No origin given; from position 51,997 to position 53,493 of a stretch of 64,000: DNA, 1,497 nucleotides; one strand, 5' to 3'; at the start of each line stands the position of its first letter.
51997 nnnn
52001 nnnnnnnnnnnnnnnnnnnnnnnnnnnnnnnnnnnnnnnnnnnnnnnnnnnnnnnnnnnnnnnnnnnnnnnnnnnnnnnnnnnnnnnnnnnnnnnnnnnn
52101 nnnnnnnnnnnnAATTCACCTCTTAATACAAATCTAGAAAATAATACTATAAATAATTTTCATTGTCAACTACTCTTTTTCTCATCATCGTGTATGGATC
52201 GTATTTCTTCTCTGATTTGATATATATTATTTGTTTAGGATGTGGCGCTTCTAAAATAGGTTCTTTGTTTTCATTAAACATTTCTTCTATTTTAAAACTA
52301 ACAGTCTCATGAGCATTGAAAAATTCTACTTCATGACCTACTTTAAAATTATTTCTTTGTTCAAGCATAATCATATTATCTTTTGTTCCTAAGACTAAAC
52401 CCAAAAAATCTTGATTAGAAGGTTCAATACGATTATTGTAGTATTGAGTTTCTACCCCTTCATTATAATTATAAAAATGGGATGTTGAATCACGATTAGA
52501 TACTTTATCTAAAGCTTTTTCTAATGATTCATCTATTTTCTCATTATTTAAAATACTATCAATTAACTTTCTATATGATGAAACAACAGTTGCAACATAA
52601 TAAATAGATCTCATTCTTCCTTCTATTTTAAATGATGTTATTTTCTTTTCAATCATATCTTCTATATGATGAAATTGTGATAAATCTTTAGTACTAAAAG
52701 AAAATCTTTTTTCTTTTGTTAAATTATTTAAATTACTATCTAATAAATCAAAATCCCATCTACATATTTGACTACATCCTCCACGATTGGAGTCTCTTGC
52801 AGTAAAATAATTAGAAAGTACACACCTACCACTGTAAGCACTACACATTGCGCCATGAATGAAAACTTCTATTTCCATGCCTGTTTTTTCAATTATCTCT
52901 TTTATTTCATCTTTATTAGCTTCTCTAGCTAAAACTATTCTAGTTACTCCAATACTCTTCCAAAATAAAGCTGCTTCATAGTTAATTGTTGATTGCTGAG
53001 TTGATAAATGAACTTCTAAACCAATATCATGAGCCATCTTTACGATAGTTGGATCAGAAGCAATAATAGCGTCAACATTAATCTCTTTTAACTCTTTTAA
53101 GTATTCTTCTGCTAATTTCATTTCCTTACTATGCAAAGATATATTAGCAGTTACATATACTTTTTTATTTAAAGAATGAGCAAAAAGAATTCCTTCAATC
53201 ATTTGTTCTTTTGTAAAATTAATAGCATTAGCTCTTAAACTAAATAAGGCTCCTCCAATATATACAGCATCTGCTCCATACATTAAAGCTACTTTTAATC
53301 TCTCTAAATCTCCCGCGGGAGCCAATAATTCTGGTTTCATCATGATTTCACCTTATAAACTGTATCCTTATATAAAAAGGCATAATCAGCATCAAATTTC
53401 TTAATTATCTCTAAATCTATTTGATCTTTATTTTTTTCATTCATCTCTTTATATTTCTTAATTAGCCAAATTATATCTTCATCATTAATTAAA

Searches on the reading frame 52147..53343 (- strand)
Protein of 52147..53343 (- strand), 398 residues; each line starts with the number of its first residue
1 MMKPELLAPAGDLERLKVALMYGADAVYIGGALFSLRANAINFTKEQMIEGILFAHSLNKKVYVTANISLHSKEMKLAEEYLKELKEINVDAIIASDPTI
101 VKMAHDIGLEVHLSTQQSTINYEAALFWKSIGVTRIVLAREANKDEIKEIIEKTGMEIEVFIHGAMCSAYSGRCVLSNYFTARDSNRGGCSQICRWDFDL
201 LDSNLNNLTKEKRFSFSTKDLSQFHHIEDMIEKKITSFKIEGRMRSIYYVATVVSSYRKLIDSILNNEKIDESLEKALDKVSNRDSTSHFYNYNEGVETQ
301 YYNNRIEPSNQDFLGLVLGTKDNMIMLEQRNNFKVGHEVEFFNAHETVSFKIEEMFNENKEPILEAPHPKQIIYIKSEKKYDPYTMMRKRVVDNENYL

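Call 5: search_protein_families(library=pfam, proteins=[window:52147-53343:-])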
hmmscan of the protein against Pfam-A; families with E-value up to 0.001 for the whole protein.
window:52147-53343:- (398 aa): 2 families
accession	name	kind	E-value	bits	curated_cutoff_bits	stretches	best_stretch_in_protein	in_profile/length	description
PF01136.24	Peptidase_U32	-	1.2e-79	267.3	22.4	1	76-295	2-231/233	Peptidase family U32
PF16325.11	Peptidase_U32_C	-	8.6e-23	80.7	28.2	1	310-388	2-83/83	Peptidase family U32 C-terminal domain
